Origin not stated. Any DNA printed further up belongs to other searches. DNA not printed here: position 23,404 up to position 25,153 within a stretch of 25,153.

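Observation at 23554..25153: Tail fibre with a non-P2 N-terminus and at least three tandem paralogous modules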

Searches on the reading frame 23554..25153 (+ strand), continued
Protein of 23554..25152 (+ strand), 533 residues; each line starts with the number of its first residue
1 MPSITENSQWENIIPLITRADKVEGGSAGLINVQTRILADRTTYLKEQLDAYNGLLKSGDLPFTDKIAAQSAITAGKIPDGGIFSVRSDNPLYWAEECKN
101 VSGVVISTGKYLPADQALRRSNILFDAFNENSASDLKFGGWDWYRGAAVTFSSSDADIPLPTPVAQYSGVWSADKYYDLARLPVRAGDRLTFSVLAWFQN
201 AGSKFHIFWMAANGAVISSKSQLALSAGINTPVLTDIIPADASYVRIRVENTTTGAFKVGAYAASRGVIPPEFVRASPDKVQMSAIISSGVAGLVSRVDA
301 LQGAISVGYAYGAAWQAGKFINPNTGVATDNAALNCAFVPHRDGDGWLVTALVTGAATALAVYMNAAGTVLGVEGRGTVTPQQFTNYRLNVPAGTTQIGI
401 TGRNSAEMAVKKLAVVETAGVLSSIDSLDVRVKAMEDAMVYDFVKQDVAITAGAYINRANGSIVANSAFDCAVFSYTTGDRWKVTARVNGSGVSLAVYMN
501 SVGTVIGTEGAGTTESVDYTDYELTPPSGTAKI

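Call 18: search_solved_structures(query=A1, max_evalue=1, show_alignments=2)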
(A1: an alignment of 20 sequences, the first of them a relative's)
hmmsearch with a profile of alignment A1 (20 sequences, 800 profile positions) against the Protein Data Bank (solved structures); distinct sequences matched with E-value up to 1: 5.
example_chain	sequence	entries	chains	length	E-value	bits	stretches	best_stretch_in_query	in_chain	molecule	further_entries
7bxd_A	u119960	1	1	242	2.5e-17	65.5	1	609-756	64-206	GDSL-like protein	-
3dc7_A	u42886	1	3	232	7.2e-12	47.5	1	638-754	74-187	Putative uncharacterized protein lp_3323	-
4q7q_A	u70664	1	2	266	9.9e-12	47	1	647-760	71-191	Lipolytic protein G-D-S-L family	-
3bzw_A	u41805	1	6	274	5.7e-07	31.3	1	675-795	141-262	Putative lipase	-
3ehk_A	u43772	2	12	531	0.46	11.7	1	18-118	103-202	Prunin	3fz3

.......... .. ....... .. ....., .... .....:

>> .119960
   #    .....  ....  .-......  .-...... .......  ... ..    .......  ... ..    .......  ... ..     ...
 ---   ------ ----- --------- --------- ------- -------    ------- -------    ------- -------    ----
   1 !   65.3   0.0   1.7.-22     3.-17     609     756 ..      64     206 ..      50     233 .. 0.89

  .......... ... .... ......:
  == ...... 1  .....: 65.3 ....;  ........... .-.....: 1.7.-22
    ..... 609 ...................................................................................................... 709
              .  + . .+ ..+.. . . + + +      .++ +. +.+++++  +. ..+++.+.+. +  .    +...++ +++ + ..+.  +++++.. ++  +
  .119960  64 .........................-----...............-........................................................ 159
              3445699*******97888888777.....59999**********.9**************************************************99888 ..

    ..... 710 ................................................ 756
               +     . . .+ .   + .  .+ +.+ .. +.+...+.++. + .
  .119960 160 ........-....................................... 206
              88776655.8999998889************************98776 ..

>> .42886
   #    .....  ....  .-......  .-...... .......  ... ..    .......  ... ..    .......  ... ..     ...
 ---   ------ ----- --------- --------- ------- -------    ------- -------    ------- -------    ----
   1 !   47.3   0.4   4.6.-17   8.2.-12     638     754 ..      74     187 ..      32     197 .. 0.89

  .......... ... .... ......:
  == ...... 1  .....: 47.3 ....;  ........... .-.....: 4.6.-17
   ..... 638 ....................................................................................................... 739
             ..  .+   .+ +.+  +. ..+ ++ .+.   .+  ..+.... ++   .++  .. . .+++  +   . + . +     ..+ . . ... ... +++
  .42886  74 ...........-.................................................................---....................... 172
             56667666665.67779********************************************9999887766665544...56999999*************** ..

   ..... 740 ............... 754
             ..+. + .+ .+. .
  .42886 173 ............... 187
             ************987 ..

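Call 26: search_protein_families(library=phrogs, proteins=[P0001], max_evalue=0.01)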
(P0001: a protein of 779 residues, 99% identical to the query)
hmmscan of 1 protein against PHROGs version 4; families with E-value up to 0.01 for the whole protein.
P0001 (779 aa): 13 families
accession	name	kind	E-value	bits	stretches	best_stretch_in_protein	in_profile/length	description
phrog_38670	-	tail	3.7e-50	171.5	1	68-263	272-467/1280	tail fiber protein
phrog_34028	-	unknown function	5.8e-17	62.4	1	37-131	62-156/503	-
phrog_5240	-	tail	7.9e-17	62.1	1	553-755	446-650/670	tail fiber protein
phrog_11541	-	unknown function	8.6e-17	61.7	1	557-771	603-823/832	-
phrog_4201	-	tail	1.3e-07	31.8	1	4-114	12-115/676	tail fiber protein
phrog_16348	-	unknown function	7e-07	28.9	1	1-51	1-51/818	-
phrog_9391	-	unknown function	1.6e-06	28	1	1-53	1-53/649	-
phrog_38470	-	unknown function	2.6e-06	26.6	1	557-729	672-852/892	-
phrog_10372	-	unknown function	3.2e-06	28.2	1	1-54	1-54/218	-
phrog_2477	-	unknown function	4.8e-05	23.1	1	1-51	1-51/600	-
phrog_4209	-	tail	6.2e-05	23.2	1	3-51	3-51/406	tail fiber protein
phrog_3100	-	tail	0.00075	20.9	1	3-53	3-53/382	tail fiber protein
phrog_13015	-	head and packaging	0.00088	18.6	1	625-730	194-299/618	virion structural protein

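Call 28: find_encoding_contigs(protein=P0001, flank=6000, max_places=4)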
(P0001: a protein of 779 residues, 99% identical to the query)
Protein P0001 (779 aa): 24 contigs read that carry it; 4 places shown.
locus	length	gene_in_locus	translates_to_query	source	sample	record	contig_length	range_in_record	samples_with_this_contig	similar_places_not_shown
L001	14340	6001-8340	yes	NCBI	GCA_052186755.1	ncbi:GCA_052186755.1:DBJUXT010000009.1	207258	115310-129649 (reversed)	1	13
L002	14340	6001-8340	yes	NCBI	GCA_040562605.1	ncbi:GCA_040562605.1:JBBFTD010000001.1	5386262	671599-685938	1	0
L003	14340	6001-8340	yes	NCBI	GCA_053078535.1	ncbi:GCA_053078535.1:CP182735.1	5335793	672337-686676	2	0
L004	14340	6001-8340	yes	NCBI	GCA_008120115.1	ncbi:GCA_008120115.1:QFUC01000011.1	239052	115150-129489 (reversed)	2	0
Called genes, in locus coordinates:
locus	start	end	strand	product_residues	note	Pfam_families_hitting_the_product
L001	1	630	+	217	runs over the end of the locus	PF05944:Phage_term_smal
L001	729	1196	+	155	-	PF05926:Phage_GPL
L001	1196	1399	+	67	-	PF05489:Phage_tail_X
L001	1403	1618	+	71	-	PF16080:Phage_holin_2_3 (weak)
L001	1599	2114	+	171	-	PF00959:Phage_lysozyme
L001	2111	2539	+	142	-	-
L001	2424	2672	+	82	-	PF23793:LysC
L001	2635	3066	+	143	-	PF06891:P2_Phage_GpR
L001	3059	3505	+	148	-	PF05069:Phage_tail_S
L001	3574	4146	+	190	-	PF04717:Phage_base_V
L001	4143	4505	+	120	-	PF04965:GPW_gp25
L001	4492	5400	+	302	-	PF26776:Baseplate_J_N, PF26078:Baseplate_J_M, PF26079:Baseplate_J_C (weak)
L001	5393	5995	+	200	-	PF09684:Tail_P2_I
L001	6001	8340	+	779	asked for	PF13472:Lipase_GDSL_2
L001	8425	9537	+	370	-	PF12571:Phage_tail_fib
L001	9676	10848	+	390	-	PF22671:Gp18_domIII_N, PF04984:Phage_sheath_1, PF17482:Phage_sheath_1C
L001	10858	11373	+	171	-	PF04985:Phage_tube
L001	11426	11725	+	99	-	PF10109:Phage_TAC_7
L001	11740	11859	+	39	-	PF06528:Phage_P2_GpE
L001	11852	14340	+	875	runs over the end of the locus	PF10145:PhageMin_Tail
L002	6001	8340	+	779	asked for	PF13472:Lipase_GDSL_2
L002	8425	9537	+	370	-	PF12571:Phage_tail_fib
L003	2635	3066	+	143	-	PF06891:P2_Phage_GpR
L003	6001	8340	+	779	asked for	PF13472:Lipase_GDSL_2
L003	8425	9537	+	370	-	PF12571:Phage_tail_fib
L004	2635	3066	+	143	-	PF06891:P2_Phage_GpR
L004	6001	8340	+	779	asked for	PF13472:Lipase_GDSL_2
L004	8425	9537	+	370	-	PF12571:Phage_tail_fib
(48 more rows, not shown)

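Call 29: predict_structure(alignment_id=A1)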
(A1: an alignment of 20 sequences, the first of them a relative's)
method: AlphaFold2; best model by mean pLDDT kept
length: 779 residues; sequences in the alignment: 20
mean_pLDDT: 62.7   pTM: 0.30
mean pLDDT of the five models: 62.7, 62.2, 60.7, 59.1, 57.4
residues with pLDDT >= 90: 98; 70-90: 251; 50-70: 143; < 50: 287
segments of 3 or more residues with pLDDT < 50: 1-42, 44-61, 114-166, 259-286, 292-294, 299-301, 303-305, 417-422, 426-440, 551-579, 594-614, 634-641, 684-699, 731-758, 776-779
pLDDT, mean of each block of 10 residues (from residue 1): 29 33 39 45 44 33 73 78 72 72 83 43 32 30 40 40 47 62 57 61 81 84 76 74 78 56 27 28 47 48 58 90 92 92 85 90 93 89 89 91 90 60 49 43 75 90 90 87 84 90 91 80 88 89 78 30 23 40 57 45 34 57 74 49 63 68 79 77 48 46 61 78 69 33 32 45 61 50
secondary structure, 60 per line:
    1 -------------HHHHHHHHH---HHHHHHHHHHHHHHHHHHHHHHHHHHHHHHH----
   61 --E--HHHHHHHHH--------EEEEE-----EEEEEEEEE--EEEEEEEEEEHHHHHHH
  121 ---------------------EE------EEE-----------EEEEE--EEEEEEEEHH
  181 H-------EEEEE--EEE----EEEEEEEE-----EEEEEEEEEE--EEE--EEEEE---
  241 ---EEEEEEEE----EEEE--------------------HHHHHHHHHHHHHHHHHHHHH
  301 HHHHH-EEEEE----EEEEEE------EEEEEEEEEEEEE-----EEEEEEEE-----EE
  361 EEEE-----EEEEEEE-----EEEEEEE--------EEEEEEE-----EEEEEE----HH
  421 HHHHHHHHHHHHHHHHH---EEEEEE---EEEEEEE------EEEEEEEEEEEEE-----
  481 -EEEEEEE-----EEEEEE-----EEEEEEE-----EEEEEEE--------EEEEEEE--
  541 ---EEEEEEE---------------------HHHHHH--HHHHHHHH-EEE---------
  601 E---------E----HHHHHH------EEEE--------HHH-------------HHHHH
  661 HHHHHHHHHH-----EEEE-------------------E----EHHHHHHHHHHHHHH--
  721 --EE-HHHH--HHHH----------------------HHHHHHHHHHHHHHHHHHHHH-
elements in order (helices of 4 or more, strands of 3 or more residues): H14-22 H26-56 H66-74 E83-87 E93-101 E104-113 H114-120 E150-152 E164-168 E171-178 E189-193 E196-198 E203-210 E216-225 E228-230 E233-237 E244-251 E256-259 H280-305 E307-311 E316-321 E328-340 E346-353 E359-364 E370-376 E382-388 E397-403 E409-414 H419-437 E441-446 E450-456 E463-475 E482-488 E494-499 E505-511 E517-523 E532-538 E544-550 H572-577 H580-587 E589-591 H616-621 E628-631 H656-670 E676-679 H705-718 H726-729 H732-735 H758-778

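Call 33: fold_search(model_id=the predicted structure, library=pdb)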
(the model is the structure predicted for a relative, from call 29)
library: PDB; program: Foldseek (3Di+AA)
matches with E <= 10: 1791; with E <= 0.001: 95
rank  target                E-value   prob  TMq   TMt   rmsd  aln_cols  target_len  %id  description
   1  3dc7_A                1.3e-07  1.00  0.17  0.55   4.2       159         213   31  Crystal structure of the protein Q88SR8 from Lactobacillus plantarum. Northeast Structural Genomics consortium target  (released 2008-08-05)
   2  3dc7_C                2.1e-07  1.00  0.17  0.56   4.2       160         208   30  Crystal structure of the protein Q88SR8 from Lactobacillus plantarum. Northeast Structural Genomics consortium target  (released 2008-08-05)
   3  5x7o_A                6.3e-07  0.97  0.09  0.06  25.4       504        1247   10  Crystal structure of Paenibacillus sp. 598K alpha-1,6-glucosyltransferase (released 2017-07-26)
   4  7bxd                  6.7e-07  1.00  0.19  0.58   5.3       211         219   24  Crystal structure of Ca_00815 (released 2021-04-21)
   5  3dc7_B                1.4e-06  1.00  0.17  0.56   4.2       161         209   28  Crystal structure of the protein Q88SR8 from Lactobacillus plantarum. Northeast Structural Genomics consortium target  (released 2008-08-05)
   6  9efg_A                2.0e-06  0.94  0.09  0.10  22.8       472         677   10  VIP3Cb1 Toxin structure (released 2025-06-18)
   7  7kwb_A                3.3e-06  1.00  0.12  0.20  25.7       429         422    9  Surface glycan-binding protein B from Bacteroides thetaiotaomicron (released 2021-02-17)
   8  8w7n                  3.3e-06  0.99  0.10  0.08  30.9       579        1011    7  Crystal structure of the in-cell Cry1Aa purified from Bacillus thuringiensis (released 2024-03-06)
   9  6v1v_D                1.2e-05  0.91  0.09  0.10  24.8       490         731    6  VIP3B (VIP3B_2160) adapted for crystallization (released 2019-12-18)
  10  6v1v_C                1.4e-05  0.82  0.09  0.10  24.6       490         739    6  VIP3B (VIP3B_2160) adapted for crystallization (released 2019-12-18)
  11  7kwb_B                1.7e-05  0.99  0.12  0.21  25.9       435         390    9  Surface glycan-binding protein B from Bacteroides thetaiotaomicron (released 2021-02-17)
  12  9e7m_Ja               2.1e-05  0.84  0.09  0.09  27.3       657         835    8  In situ cryoEM structure of bacteriophage Ur-lambda tail tip complex (released 2025-11-05)
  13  8xmz_A                4.0e-05  1.00  0.13  0.60   3.8       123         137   12  Crystal structure of a novel porphyran-binding carbohydrate binding module (released 2024-01-17)
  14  6vls_B                4.2e-05  0.44  0.07  0.06  26.9       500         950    7  Structure of C-terminal fragment of Vip3A toxin (released 2020-07-22)
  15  5w6h_A                4.5e-05  1.00  0.13  0.15   4.5       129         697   12  Crystal structure of Bacteriophage CBA120 tailspike protein 4 enzymatically active domain (TSP4dN, orf213) (released 2018-10-24)
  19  4q7q_A                5.0e-05  1.00  0.15  0.42   8.0       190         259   21  The crystal structure of a possible lipase from Chitinophaga pinensis DSM 2588 (released 2014-05-14)
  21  8gld_A                7.0e-05  1.00  0.15  0.29  19.7       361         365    9  Crystal structure of the peptidoglycan O-acetylesterase Ape1 (amino acids 22-392) from Campylobacter jejuni (released 2024-03-27)
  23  8gkd_C                7.4e-05  1.00  0.14  0.27  20.0       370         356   10  Crystal structure of the peptidoglycan O-acetylesterase Ape1 (amino acids 41-392) from Campylobacter jejuni (released 2024-03-20)
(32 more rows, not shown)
